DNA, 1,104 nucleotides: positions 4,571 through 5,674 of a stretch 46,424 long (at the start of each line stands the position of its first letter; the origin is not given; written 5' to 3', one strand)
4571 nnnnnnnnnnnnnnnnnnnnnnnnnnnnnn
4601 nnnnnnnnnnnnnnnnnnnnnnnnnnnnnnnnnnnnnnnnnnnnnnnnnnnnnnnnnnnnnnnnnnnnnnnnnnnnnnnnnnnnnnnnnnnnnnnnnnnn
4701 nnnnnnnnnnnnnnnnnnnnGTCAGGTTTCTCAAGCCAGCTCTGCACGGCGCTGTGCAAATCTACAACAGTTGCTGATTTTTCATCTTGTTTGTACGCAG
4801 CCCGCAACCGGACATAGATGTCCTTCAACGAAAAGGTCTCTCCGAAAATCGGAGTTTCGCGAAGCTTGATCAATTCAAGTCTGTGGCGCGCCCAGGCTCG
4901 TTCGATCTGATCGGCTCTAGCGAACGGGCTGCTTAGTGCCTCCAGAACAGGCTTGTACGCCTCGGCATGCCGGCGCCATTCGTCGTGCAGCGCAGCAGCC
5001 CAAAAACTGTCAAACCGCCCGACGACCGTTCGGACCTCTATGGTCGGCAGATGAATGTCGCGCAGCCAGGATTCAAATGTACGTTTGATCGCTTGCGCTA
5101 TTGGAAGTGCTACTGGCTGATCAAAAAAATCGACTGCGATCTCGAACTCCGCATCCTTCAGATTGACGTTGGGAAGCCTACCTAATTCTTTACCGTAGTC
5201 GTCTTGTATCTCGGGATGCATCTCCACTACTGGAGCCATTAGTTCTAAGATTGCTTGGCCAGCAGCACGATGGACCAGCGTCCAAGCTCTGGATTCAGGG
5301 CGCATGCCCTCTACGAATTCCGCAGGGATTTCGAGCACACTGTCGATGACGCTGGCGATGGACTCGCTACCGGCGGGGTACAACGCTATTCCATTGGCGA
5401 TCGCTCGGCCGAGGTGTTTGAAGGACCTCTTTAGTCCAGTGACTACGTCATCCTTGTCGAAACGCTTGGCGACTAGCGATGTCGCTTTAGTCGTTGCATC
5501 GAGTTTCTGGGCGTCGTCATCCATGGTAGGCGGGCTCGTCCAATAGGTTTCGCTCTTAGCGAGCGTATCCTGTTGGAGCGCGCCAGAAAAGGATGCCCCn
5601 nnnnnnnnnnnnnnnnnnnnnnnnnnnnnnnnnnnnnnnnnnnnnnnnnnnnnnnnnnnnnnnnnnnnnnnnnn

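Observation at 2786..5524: Stand-alone NACHT/STAND NTPase with pentapeptide-repeat sensor and an unassigned N-terminal module: NLR-like defence candidate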

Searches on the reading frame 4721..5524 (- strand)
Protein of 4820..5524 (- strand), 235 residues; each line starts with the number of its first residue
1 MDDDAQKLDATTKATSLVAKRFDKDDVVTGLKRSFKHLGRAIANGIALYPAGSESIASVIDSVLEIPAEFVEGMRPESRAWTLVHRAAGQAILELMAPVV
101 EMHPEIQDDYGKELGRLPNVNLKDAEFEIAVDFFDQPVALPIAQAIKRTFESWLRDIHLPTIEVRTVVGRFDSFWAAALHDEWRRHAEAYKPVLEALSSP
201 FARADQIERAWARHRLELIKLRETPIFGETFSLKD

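Call 36: predict_structure(alignment_id=A2)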
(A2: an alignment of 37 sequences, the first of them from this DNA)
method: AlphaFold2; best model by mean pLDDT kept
length: 268 residues; sequences in the alignment: 37
mean_pLDDT: 79.8   pTM: 0.75
mean pLDDT of the five models: 79.8, 77.6, 76.9, 76.6, 74.9
residues with pLDDT >= 90: 70; 70-90: 144; 50-70: 41; < 50: 13
segments of 3 or more residues with pLDDT < 50: 1-11
pLDDT, mean of each block of 10 residues (from residue 1): 43 53 73 77 66 65 66 79 89 90 85 73 75 84 91 92 95 93 89 80 74 87 88 83 90 91 85
secondary structure, 60 per line:
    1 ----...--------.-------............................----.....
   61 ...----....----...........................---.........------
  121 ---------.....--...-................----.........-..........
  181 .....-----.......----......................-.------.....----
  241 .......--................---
elements in order: H24-51 H56-63 H68-71 H76-102 H106-114 H131-134 H141-156 H161-169 H171-185 H191-197 H202-223 H233-236 E241-247 E250-255 H256-265

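Call 40: fold_search(model_id=the predicted structure, library=pdb)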
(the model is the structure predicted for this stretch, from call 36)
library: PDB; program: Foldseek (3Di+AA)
matches with E <= 10: 426; with E <= 0.001: 0
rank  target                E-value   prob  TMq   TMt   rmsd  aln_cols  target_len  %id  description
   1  1i4d_A                3.9e-01  0.07  0.12  0.15  24.6       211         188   11  CRYSTAL STRUCTURE ANALYSIS OF RAC1-GDP COMPLEXED WITH ARFAPTIN (P21) (released 2001-05-16)
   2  4qe8_A                5.4e-01  0.09  0.15  0.17  18.7       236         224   10  FXR with DM175 and NCoA-2 peptide (released 2015-08-12)
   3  7ek1                  5.7e-01  0.09  0.14  0.11  21.8       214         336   12  Cryo-EM structure of VCCN1 in detergent (released 2022-04-06)
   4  5jy3_C                5.7e-01  0.07  0.13  0.14  19.1       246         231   10  CRYSTAL STRUCTURE OF LXRbeta (NUCLEAR RECEPTOR SUBFAMILY 1, GROUP H, MEMBER 2) COMPLEXED WITH BMS-852927 (released 2016-11-02)
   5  5q0q_A                6.6e-01  0.07  0.14  0.17  18.6       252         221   11  Ligand binding to FARNESOID-X-RECEPTOR (released 2017-07-05)
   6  8r2s_B                9.1e-01  0.07  0.16  0.16  17.3       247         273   10  Heme-dependent l-tyrosine hydroxylase (TyrH) from Streptomyces sclerotialus: fourfold mutant (released 2024-12-18)
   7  4kik_A                9.6e-01  0.06  0.11  0.05  30.7       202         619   12  Human IkB kinase beta (released 2013-06-26)
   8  7tmv_A                1.0e+00  0.08  0.12  0.19  18.6       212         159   11  Crystal structure of a Putative structural protein from Klebsiella pneumoniae (released 2022-02-02)
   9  5u5l_B                1.0e+00  0.05  0.14  0.14  21.5       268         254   13  X-ray Crystal Structure of the PPARgamma Ligand Binding Domain in Complex with Rivoglitazone (released 2017-08-23)
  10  4phq_D                1.1e+00  0.08  0.16  0.15  26.6       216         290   11  ClyA CC6/264 ox (6-303) (released 2014-09-24)
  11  1key_A                1.2e+00  0.12  0.20  0.24  15.1       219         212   12  Crystal Structure of Mouse Testis/Brain RNA-binding Protein (TB-RBP) (released 2002-07-03)
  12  2gs4_B                1.2e+00  0.06  0.13  0.19  17.8       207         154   14  The crystal structure of the E.coli stress protein YciF. (released 2006-10-17)
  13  4phq_A                1.2e+00  0.08  0.15  0.14  26.9       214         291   10  ClyA CC6/264 ox (6-303) (released 2014-09-24)
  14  4nqi_B                1.2e+00  0.05  0.12  0.14  32.5       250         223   12  Structure of the N-terminal I-BAR domain (1-259) of D.Discoideum IBARa (released 2014-02-05)
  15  2c08                  1.2e+00  0.04  0.11  0.14  25.2       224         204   15  Rat endophilin A1 BAR domain (released 2006-06-14)
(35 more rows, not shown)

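Call 63: search_protein_representatives(alignment_id=A2)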
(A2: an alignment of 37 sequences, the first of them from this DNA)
Query: 37 sequences, 273 profile positions. Proteins with E-value up to 0.001 (for the whole library): 1398; up to 1e-10: 1141; up to 1e-30: 673. The best 150 are listed.
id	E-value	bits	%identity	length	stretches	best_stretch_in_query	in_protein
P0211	5.1e-89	314.4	-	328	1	7-272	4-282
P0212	5.2e-87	307.8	-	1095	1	7-273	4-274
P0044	8.1e-87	307.1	-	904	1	1-271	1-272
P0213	1.2e-86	306.6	-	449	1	7-271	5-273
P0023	5.2e-86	304.5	-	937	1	7-271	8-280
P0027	1.4e-85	303.1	-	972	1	6-272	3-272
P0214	6.9e-85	300.8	-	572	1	6-272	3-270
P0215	3.1e-84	298.7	-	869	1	8-271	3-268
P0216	5.7e-84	297.8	-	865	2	8-272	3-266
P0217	6.1e-84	297.7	-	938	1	8-271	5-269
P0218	1.4e-83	296.5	-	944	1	5-272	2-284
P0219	5.1e-83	294.7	-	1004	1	8-272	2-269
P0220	4.4e-82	291.6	-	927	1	6-270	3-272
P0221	4.6e-82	291.5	-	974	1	6-272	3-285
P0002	8.2e-82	290.7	-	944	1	6-272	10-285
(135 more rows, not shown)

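Call 65: search_protein_families(library=pfam, alignment_id=A5, max_evalue=0.0001)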
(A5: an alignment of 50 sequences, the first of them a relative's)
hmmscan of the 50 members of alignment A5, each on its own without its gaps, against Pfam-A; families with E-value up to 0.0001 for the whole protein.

A. member 1, P0212 (1095 aa): 6 families
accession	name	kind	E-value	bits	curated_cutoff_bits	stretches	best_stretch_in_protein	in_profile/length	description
PF22735.1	NNH3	-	3.7e-40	138.6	27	1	19-219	6-213/213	NACHT N-terminal Helical domain 3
PF00805.28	Pentapeptide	-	2.1e-27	94.7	20.2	3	838-870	6-38/40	Pentapeptide repeats (8 copies)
PF13599.13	Pentapeptide_4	-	3.6e-15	56.2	38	1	851-921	4-74/78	Pentapeptide repeat region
PF13576.12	Pentapeptide_3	-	1.4e-07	32.1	27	0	882-920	3-44/48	Pentapeptide repeats (9 copies)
PF13371.12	TPR_9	-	4.4e-07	30.3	35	1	1006-1050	14-58/73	Tetratricopeptide repeat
PF00515.34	TPR_1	-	1.4e-05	25.1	27.8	0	954-979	6-31/34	Tetratricopeptide repeat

B. families by the number of members that match (of 50 scanned): 16 families
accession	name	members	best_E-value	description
PF00805.28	Pentapeptide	50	1.5e-81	Pentapeptide repeats (8 copies)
PF22735.1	NNH3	50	1.9e-47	NACHT N-terminal Helical domain 3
PF13599.13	Pentapeptide_4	50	3e-47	Pentapeptide repeat region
PF13576.12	Pentapeptide_3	44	7.8e-21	Pentapeptide repeats (9 copies)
PF05729.18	NACHT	37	2.5e-09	NACHT domain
PF24883.2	NPHP3_N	32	1.1e-07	Nephrocystin 3, N-terminal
PF20720.3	nSTAND3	4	3.5e-08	Novel STAND NTPase 3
PF00004.35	AAA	4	2.4e-05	ATPase family associated with various cellular activities (AAA)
PF25296.1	Decapeptide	3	5.3e-08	Decapeptide repeat region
PF06745.19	ATPase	2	9.7e-05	KaiC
PF13185.12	GAF_2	1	1.3e-09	GAF domain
PF13371.12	TPR_9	1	4.4e-07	Tetratricopeptide repeat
PF01590.32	GAF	1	6.8e-07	GAF domain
PF00515.34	TPR_1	1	1.4e-05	Tetratricopeptide repeat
PF13401.12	AAA_22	1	2e-05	AAA domain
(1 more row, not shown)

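Call 74: search_protein_families(library=pfam, alignment_id=A2, max_evalue=1)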
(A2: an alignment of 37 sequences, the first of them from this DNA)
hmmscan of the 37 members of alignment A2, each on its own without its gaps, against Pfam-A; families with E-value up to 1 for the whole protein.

A. member 1, seq(268 aa): 1 family
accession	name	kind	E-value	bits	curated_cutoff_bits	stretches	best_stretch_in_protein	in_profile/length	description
PF22735.1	NNH3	-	9.4e-18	65.4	27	1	40-233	16-213/213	NACHT N-terminal Helical domain 3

B. families by the number of members that match (of 37 scanned): 16 families
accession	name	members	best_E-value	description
PF22735.1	NNH3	37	5.9e-45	NACHT N-terminal Helical domain 3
PF00934.25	PE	1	0.022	PE family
PF16489.11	GAIN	1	0.025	GPCR-Autoproteolysis INducing (GAIN) domain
PF22474.2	Ago_Mid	1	0.038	Argonaute, middle domain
PF04344.18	CheZ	1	0.061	Chemotaxis phosphatase, CheZ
PF22518.2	DUF6997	1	0.064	Domain of unknown function (DUF6997)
PF18607.7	HTH_54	1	0.079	ParA helix turn helix domain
PF17037.10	CBP_BcsO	1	0.084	Cellulose biosynthesis protein BcsO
PF03937.21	Sdh5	1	0.095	Flavinator of succinate dehydrogenase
PF02536.19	mTERF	1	0.096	mTERF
PF12299.13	DUF3627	1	0.098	Protein of unknown function (DUF3627)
PF16865.10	GST_C_5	1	0.11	Glutathione S-transferase, C-terminal domain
PF24743.1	DUF7692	1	0.16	Domain of unknown function (DUF7692)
PF18894.6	PhageMetallopep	1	0.21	Putative phage metallopeptidase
PF03949.21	Malic_M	1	0.27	Malic enzyme, NAD binding domain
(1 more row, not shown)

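Call 77: find_related_loci(query=window:4820-5524:-, collection=metagenome_contigs, flank=6000)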
Query window:4820-5524:- (235 aa) in metagenome_contigs; peptide patterns used: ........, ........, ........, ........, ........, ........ (x = any residue, [..] = any of these).
203 stretches matched a pattern, but none encodes a relative of the query by tblastn (E <= 1e-3).

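Call 82: fold_search(model_id=the predicted structure, library=viral)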
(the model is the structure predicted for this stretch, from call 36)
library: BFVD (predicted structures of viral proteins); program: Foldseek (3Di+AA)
matches with E <= 10: 322; with E <= 0.001: 0
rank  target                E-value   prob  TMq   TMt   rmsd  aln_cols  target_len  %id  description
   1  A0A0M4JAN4            3.0e-01  0.13  0.16  0.17  18.3       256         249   14  (no name in the UniProt tables at hand)
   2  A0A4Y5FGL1            3.6e-01  0.16  0.18  0.23  18.8       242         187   10  Holin [Lactobacillus phage 3-521]
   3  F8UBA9                4.1e-01  0.07  0.13  0.13  23.9       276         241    9  (no name in the UniProt tables at hand)
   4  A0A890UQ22            4.5e-01  0.15  0.17  0.15  22.0       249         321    9  (no name in the UniProt tables at hand)
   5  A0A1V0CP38            4.8e-01  0.54  0.27  0.39   7.7       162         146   12  (no name in the UniProt tables at hand)
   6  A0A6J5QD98            5.0e-01  0.09  0.13  0.08  20.3       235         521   14  Uncharacterized protein [uncultured Caudovirales phage]
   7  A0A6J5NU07            6.0e-01  0.05  0.10  0.08  22.2       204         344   12  Uncharacterized protein [uncultured Caudovirales phage]
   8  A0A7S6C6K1            8.0e-01  0.07  0.15  0.13  25.3       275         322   10  RNA polymerase [Pelagibacter phage Eyrgjafa EXVC018P]
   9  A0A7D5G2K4            8.0e-01  0.05  0.11  0.04  27.0       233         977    8  (no name in the UniProt tables at hand)
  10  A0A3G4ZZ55            9.2e-01  0.08  0.14  0.12  16.8       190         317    9  Uncharacterized protein [Faunusvirus sp.]
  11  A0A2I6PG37            9.7e-01  0.08  0.15  0.09  21.2       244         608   14  (no name in the UniProt tables at hand)
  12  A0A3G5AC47            9.7e-01  0.06  0.15  0.16  15.9       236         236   10  Uncharacterized protein [Hyperionvirus sp.]
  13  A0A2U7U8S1            1.1e+00  0.06  0.15  0.16  22.2       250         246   14  Uncharacterized protein [Pandoravirus quercus]
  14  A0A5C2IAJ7            1.1e+00  0.06  0.13  0.12  22.2       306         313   10  (no name in the UniProt tables at hand)
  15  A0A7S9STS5            1.1e+00  0.03  0.10  0.11  22.1       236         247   12  (no name in the UniProt tables at hand)
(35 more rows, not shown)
